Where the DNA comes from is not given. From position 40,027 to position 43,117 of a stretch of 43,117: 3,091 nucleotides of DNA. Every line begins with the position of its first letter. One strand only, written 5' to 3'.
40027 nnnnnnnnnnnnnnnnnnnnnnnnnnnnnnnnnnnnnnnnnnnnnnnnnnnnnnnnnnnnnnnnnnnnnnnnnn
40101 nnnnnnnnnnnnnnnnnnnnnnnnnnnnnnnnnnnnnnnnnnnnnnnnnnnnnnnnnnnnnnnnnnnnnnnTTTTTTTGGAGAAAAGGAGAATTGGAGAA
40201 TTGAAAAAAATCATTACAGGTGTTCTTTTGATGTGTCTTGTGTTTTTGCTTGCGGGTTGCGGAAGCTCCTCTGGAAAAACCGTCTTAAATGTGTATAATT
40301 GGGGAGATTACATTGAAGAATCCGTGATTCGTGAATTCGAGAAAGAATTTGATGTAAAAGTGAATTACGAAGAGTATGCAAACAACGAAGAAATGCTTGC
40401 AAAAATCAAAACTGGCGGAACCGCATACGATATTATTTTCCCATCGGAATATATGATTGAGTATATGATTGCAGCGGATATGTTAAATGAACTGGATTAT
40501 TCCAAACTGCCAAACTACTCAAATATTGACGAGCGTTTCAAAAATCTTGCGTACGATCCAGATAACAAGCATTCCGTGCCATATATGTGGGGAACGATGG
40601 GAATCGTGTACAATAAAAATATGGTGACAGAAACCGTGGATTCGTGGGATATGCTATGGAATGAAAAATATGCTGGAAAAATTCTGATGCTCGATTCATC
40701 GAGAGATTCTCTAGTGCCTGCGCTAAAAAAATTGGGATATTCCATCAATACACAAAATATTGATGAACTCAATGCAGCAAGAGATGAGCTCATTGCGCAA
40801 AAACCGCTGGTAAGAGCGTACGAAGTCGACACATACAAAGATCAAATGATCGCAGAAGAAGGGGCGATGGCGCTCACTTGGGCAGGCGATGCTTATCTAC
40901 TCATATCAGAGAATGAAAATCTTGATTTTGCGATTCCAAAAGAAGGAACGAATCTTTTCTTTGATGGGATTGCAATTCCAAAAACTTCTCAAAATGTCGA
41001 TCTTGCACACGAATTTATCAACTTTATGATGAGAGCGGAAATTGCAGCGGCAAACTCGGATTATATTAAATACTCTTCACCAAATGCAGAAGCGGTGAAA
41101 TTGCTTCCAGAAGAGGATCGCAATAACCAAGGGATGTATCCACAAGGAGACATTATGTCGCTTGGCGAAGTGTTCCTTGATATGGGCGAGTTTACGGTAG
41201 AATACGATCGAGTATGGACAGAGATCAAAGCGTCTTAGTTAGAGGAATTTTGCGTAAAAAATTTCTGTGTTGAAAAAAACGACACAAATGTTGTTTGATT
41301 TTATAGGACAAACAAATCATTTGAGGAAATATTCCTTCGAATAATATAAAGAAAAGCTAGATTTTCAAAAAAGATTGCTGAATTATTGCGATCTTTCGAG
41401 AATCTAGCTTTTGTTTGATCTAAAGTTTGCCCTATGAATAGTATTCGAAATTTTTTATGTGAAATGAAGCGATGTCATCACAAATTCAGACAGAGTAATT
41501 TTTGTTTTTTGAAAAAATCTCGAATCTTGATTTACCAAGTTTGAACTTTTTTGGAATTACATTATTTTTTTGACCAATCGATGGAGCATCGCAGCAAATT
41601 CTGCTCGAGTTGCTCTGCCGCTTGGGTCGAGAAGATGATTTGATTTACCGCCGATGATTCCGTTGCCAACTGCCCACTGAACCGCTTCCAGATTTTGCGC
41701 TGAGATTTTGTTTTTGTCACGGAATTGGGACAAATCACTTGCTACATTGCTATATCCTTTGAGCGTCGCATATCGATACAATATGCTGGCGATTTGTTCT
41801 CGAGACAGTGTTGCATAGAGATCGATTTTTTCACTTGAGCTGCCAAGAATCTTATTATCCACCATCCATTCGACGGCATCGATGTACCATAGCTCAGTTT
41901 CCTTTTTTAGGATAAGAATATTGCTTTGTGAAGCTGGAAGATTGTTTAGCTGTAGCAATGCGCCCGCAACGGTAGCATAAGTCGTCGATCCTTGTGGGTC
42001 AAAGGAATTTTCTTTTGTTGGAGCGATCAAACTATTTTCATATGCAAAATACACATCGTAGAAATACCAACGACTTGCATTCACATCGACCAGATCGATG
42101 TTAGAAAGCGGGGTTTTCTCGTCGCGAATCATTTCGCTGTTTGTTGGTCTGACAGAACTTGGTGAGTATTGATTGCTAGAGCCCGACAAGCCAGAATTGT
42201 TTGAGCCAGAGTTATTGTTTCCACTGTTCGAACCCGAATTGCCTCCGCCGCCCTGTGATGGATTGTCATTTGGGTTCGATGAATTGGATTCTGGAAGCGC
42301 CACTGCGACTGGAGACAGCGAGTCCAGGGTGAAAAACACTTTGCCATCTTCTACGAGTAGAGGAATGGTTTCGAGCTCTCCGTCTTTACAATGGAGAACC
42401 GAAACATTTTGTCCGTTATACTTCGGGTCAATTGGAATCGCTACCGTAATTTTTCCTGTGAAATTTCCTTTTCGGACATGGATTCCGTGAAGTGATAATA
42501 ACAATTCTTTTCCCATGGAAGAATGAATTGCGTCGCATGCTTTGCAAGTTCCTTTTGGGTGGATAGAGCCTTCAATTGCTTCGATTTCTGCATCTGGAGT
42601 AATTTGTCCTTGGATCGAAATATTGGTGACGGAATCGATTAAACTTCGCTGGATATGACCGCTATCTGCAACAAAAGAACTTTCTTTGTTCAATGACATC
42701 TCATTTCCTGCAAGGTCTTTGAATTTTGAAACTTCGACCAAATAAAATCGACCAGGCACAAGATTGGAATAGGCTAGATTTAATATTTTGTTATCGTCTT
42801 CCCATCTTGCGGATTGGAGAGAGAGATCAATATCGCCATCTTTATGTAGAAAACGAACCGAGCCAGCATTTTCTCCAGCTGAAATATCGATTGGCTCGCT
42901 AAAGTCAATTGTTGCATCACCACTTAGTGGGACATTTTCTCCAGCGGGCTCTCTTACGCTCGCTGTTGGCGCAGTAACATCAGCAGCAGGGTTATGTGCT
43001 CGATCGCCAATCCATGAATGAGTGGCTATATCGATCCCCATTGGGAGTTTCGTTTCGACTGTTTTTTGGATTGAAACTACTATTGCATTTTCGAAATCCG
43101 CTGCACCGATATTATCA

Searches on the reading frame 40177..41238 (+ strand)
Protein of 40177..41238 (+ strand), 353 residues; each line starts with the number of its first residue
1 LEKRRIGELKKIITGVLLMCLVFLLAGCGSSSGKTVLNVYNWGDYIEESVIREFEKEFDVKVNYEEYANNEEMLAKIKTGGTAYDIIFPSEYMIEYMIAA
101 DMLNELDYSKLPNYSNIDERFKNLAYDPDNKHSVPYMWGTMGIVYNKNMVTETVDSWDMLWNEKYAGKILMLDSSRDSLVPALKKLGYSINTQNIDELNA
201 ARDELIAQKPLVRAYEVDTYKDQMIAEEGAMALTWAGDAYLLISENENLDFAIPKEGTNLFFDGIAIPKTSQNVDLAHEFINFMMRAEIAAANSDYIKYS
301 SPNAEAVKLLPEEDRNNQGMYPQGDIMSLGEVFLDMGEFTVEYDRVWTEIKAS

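Call 73: search_protein_families(library=ncbifam, proteins=[window:40177-41238:+], max_evalue=0.00001)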
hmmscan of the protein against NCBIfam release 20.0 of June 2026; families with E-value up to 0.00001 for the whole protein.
window:40177-41238:+ (353 aa): 5 families
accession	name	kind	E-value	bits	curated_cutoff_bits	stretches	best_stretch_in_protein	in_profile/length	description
NF007048.0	PRK09501.1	equivalog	2.1e-70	237.3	582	1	15-352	7-346/348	spermidine/putrescine ABC transporter substrate-binding protein PotD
NF007962.0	PRK10682.1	equivalog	2.7e-58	197.8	636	1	10-351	6-367/370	spermidine/putrescine ABC transporter substrate-binding protein PotF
NF043073.1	MMSYN1_0195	equivalog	1.1e-31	110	1250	2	38-120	601-681/1021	spermidine/putrescine ABC transporter permease/substrate-binding protein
NF041888.1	ABC_SBP_YdcS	equivalog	2.7e-16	59.4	725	1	34-294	31-314/379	putative ABC transporter substrate-binding protein YdcS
TIGR03261.1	phnS2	equivalog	6.4e-06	25.5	392.75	0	106-293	94-279/334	putative 2-aminoethylphosphonate ABC transporter substrate-binding protein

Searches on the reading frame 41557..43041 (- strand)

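Call 73: search_protein_families(library=ncbifam, proteins=[window:41557-43041:-], max_evalue=0.00001)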
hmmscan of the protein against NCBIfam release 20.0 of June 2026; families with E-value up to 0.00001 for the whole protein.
window:41557-43041:- (494 aa): 0 families

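Call 76: search_protein_families(library=pfam, proteins=[window:41557-43041:-], max_evalue=0.001)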
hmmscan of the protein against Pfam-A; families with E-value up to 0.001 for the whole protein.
window:41557-43041:- (494 aa): 2 families
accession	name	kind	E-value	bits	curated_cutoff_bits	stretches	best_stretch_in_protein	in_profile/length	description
PF00395.25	SLH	-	8.3e-14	51.7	20.8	1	440-483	2-44/44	S-layer homology domain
PF13205.12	Big_5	-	3.5e-05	24.9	23.6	1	21-123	1-103/105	Bacterial Ig-like domain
